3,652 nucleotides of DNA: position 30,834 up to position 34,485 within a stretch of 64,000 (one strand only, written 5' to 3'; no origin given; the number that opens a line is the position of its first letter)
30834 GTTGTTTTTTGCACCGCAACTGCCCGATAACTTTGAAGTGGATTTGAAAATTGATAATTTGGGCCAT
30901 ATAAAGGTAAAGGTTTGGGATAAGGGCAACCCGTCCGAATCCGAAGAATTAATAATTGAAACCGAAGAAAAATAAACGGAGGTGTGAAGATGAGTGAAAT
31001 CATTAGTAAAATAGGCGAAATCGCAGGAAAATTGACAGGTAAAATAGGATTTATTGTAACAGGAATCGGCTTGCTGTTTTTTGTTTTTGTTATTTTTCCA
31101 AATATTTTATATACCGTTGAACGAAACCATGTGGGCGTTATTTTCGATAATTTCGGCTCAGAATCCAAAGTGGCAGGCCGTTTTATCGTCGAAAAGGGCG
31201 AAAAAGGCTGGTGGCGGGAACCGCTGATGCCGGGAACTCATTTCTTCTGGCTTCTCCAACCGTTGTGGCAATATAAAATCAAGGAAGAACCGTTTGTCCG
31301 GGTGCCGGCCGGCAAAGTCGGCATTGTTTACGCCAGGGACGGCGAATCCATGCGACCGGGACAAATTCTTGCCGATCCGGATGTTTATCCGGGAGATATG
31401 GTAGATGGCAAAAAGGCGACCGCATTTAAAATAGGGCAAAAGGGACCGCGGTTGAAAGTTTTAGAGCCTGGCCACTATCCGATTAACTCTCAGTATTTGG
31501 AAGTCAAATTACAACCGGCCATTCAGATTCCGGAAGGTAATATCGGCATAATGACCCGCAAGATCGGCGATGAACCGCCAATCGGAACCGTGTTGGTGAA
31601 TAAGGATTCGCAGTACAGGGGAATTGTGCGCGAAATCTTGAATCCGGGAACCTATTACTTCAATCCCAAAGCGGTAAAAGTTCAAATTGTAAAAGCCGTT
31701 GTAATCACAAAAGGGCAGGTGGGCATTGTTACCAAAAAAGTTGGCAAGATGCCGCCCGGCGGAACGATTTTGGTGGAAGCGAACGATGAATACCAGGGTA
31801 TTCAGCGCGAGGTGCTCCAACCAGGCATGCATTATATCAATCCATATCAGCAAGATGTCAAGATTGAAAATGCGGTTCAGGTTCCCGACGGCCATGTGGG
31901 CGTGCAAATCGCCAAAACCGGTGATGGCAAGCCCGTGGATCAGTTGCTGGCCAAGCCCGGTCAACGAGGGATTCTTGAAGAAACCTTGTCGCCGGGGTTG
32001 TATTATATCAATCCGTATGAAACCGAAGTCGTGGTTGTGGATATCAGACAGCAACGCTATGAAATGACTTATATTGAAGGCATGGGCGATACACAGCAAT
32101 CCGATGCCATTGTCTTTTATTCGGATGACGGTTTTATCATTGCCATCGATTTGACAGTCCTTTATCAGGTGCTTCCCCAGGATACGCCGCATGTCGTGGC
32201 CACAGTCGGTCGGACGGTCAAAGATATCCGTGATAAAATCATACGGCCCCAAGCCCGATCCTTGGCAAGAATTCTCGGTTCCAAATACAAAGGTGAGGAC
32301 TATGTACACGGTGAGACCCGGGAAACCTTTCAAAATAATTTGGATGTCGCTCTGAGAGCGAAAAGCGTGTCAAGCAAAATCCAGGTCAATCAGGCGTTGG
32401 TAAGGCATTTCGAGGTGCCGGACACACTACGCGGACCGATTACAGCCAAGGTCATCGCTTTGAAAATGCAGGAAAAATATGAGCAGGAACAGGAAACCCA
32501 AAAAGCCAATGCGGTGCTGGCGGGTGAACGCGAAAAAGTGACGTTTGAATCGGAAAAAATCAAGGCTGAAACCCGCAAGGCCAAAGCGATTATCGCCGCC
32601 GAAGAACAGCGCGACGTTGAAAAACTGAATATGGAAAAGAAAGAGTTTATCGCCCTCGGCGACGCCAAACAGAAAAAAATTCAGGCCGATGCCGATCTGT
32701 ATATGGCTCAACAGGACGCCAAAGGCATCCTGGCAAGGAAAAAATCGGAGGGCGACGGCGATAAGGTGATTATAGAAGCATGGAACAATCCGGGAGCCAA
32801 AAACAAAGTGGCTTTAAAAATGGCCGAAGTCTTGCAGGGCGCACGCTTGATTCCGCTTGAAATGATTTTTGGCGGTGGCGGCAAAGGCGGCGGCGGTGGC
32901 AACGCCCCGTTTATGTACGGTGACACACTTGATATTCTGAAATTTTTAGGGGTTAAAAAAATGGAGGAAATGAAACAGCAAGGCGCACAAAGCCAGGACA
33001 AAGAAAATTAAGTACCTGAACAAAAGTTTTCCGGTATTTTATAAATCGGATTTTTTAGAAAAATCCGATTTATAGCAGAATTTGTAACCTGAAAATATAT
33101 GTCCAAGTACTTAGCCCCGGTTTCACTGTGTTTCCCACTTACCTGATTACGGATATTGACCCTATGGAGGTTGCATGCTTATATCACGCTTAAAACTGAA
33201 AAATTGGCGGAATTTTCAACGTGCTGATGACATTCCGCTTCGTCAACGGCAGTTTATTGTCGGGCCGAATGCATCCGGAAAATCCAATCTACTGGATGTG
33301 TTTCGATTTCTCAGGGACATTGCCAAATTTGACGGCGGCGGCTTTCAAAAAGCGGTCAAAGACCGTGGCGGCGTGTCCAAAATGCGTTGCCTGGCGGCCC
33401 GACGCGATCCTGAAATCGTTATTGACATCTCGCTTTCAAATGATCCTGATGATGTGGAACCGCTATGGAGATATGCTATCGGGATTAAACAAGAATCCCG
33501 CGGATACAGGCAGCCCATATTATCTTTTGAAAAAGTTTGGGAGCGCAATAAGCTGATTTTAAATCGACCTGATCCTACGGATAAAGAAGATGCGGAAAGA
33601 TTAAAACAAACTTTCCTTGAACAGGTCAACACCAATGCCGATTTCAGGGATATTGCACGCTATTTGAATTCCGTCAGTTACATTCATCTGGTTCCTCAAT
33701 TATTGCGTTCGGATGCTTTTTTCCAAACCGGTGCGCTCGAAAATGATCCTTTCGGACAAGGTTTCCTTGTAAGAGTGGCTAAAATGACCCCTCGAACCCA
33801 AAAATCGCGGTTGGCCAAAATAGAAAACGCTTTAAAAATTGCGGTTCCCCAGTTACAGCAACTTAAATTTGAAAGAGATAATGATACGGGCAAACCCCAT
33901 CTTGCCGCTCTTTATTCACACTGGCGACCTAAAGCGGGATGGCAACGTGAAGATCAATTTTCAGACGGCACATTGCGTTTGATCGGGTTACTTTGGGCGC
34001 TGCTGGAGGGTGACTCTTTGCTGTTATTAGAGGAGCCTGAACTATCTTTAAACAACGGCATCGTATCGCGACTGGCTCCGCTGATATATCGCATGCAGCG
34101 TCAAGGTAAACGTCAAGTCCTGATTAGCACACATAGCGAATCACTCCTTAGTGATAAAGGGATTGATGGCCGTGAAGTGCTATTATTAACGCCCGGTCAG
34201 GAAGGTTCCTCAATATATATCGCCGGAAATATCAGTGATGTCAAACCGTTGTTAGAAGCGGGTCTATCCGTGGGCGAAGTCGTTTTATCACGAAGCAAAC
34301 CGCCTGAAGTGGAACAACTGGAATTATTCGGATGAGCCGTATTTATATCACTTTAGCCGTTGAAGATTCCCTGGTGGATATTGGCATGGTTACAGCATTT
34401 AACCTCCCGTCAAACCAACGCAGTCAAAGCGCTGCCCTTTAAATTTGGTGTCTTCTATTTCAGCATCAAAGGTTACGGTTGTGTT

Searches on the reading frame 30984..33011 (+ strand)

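Call 19: search_protein_families(library=pfam, proteins=[window:30984-33011:+], max_evalue=0.001)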
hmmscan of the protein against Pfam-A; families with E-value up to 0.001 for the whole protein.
window:30984-33011:+ (675 aa): 1 family
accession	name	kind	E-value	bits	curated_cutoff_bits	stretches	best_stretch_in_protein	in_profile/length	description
PF01145.31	Band_7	-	1.6e-23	84.1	23.6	1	299-507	2-173/176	SPFH domain / Band 7 family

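Call 23: search_protein_families(library=padloc, proteins=[window:30984-33011:+], max_evalue=0.01)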
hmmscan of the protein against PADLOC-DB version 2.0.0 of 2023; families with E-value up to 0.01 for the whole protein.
window:30984-33011:+ (675 aa): 0 families

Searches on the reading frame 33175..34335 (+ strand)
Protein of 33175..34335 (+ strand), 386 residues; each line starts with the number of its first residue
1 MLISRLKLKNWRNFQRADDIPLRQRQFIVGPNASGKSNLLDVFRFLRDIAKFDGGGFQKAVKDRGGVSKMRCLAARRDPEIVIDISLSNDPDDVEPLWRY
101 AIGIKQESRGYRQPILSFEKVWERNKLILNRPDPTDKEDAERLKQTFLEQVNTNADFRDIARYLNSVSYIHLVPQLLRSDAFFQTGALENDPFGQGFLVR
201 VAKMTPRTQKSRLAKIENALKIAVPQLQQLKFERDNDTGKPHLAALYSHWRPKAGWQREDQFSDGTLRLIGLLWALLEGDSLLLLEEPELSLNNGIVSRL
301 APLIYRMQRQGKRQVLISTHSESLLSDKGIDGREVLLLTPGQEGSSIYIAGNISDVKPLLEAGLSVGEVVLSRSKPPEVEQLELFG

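Call 19: search_protein_families(library=pfam, proteins=[window:33175-34335:+], max_evalue=0.001)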
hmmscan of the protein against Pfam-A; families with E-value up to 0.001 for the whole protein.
window:33175-34335:+ (386 aa): 5 families
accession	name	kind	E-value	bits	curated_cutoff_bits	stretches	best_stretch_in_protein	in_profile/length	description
PF13304.12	AAA_21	-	2e-34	120.5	27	1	27-325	3-303/304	AAA domain, putative AbiEii toxin, Type IV TA system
PF13175.12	AAA_15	-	1.1e-13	52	32.1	1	1-78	1-55/374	AAA ATPase domain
PF02463.25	SMC_N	-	1.9e-09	37.7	40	1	3-46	2-47/220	RecF/RecN/SMC N terminal domain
PF13555.12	AAA_29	-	2.6e-07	30.7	27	1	4-43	2-42/61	P-loop containing region of AAA domain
PF13476.12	AAA_23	-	7.6e-06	27.1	27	1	5-230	1-173/201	AAA domain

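Call 23: search_protein_families(library=padloc, proteins=[window:33175-34335:+], max_evalue=0.01)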
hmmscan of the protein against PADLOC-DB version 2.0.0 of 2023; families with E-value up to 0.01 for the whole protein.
window:33175-34335:+ (386 aa): 93 families (the best 25 are shown)
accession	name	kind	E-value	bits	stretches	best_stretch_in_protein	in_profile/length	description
PDLC04180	HEC-01A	-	4.8e-152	504.6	1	1-384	1-380/382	-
PDLC04178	HEC-01A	-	4.9e-37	125.9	1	2-347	8-353/399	-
PDLC04182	HEC-01A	-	1.7e-32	110.9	2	136-369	166-394/406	-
PDLC02980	AriA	-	2.3e-30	104.6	1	27-326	3-304/304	-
PDLC04175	HEC-01A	-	4.2e-25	86.5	1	3-327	6-314/363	-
PDLC04177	HEC-01A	-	4.4e-22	76.7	2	1-106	3-103/393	-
PDLC04144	HEC-01B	-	4.3e-20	70.2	2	1-108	1-104/395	-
PDLC04176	HEC-01A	-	4.5e-20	70.3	1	1-326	1-322/371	-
PDLC02335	AbiLi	-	1.7e-19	68.1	1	3-339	50-252/326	AbiLi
PDLC04183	HEC-01A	-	1e-18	65.6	2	3-86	5-83/402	-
PDLC04135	mad3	-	2.4e-18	64.8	1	3-328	2-328/374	mads_3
PDLC04391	PDC-M07A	-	4.1e-18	63.6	2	3-109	2-109/412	-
PDLC04179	HEC-01A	-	1.2e-17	62.2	2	3-69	2-64/459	-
PDLC04184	HEC-01A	-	8.9e-17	59.2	2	113-320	162-386/464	-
PDLC04392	PDC-M07A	-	2.2e-16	57.9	2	152-326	181-352/432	-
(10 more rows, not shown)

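Call 87: search_dna_similar(query=window:33175-34335:+, collection=plasmids, mode=protein, max_evalue=1e-20, max_rows=8)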
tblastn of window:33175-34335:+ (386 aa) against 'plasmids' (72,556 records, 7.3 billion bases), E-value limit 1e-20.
Records with a match: 1; places in all: 1; records where one place covers at least 80% of the query: 1.
Best place of each record, by identity: <60% 1.
By first word of the organism name: Ralstonia 1.
By predicted mobility (MOB-suite, as given by PLSDB): non-mobilizable 1.
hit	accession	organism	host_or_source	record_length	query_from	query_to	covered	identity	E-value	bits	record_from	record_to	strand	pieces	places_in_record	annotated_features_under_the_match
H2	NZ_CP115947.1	Ralstonia solanacearum MolK2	Musa sp.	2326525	1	385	100%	50.8%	3e-100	333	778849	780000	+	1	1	record has no annotation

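Call 88: get_annotated_region(hit=H2, flank=2500)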
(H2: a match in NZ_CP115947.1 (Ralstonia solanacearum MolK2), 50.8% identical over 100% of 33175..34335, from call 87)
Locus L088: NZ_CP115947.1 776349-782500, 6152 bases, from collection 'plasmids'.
description: Ralstonia solanacearum MolK2 plasmid pmega, complete sequence
organism: Ralstonia solanacearum MolK2 (NCBI taxid 564065)
taxonomy: Bacteria; Pseudomonadota; Betaproteobacteria; Burkholderiales; Burkholderiaceae; Ralstonia; Ralstonia solanacearum; Ralstonia solanacearum MolK2
host: -; source: Musa sp.; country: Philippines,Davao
typing (MOB-suite, as given by PLSDB): non-mobilizable; replicon rep_cluster_2238; mating-pair formation MPF_T
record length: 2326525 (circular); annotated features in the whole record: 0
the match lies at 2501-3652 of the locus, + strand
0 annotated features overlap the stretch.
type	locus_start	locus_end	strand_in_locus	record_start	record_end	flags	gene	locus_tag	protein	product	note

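Call 91: search_protein_families(library=padloc, proteins=[L088:3655-4263:+], max_evalue=1)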
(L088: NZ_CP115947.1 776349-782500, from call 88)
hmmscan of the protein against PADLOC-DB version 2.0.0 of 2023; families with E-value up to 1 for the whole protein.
L088:3655-4263:+ (202 aa): 10 families
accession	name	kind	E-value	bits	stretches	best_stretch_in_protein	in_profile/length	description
PDLC04193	HEC-01B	-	4.2e-74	246.7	1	5-198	3-192/195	-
PDLC04194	HEC-01B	-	2.4e-52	175.7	1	4-197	5-196/204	-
PDLC04197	HEC-01B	-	5e-40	135.2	1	7-198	5-189/192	-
PDLC04210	HEC-01B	-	9.2e-07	26.8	1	92-156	114-185/217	-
PDLC04191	HEC-01B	-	1.5e-06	26.3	1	56-147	61-149/192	-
PDLC04196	HEC-01B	-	3.8e-06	25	1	59-142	68-155/197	-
PDLC04205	HEC-01B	-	0.00017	19.4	1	53-110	71-131/213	-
PDLC04185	HEC-01B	-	0.00085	17.4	1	58-140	63-142/188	-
PDLC04209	HEC-01B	-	0.0028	15.5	1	77-145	98-173/219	-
PDLC04212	HEC-01B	-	0.038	12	1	93-179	116-208/222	-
